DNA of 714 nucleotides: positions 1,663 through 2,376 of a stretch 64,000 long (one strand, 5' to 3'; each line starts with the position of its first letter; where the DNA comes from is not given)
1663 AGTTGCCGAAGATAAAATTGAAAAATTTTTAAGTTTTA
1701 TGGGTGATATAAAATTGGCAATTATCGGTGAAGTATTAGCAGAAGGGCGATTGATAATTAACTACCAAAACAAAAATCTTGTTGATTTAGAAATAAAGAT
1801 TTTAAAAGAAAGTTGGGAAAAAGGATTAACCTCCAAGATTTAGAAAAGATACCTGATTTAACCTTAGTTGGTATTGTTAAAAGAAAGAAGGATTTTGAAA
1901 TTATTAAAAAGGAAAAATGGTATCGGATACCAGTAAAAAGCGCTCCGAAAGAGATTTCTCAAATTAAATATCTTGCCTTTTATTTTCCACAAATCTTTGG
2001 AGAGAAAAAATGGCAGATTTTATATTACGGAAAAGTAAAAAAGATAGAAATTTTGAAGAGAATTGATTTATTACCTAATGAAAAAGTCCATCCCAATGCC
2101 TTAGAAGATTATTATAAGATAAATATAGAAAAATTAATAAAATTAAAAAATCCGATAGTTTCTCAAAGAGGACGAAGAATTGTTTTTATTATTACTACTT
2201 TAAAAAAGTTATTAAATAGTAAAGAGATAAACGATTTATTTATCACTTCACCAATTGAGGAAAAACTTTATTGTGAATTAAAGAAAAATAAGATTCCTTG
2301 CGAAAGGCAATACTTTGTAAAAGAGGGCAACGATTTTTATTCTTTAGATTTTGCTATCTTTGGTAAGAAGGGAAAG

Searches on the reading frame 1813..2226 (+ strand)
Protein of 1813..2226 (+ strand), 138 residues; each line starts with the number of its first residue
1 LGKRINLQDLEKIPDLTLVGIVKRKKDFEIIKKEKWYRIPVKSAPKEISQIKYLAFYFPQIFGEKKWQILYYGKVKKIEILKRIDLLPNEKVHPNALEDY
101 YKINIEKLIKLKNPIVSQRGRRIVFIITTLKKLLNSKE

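Call 73: search_solved_structures(query=A5, max_evalue=10, show_alignments=1)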
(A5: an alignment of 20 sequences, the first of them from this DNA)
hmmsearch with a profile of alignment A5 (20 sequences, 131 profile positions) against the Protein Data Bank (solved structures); distinct sequences matched with E-value up to 10: 1.
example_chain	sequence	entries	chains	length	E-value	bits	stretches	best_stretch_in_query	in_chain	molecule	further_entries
5hyp_B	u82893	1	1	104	0.53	13.4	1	49-109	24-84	M28 protein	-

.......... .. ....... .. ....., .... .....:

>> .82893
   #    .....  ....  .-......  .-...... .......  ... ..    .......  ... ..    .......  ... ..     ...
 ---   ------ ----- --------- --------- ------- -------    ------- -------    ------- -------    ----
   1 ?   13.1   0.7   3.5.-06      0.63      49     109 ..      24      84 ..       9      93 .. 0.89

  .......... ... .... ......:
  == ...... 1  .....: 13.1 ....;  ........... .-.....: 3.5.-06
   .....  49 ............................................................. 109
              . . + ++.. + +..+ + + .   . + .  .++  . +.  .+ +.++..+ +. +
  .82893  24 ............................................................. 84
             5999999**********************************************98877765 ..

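Call 74: search_protein_families(library=pfam, alignment_id=A5, max_evalue=1)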
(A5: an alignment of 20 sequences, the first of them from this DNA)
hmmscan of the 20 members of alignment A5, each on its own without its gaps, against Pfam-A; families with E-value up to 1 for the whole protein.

A. member 1, seq(138 aa): 0 families

B. families by the number of members that match (of 20 scanned): 2 families
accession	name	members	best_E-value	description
PF01886.21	DUF61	1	0.012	Protein of unknown function DUF61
PF16435.11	DUF5032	1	0.16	Domain of unknown function (DUF5032)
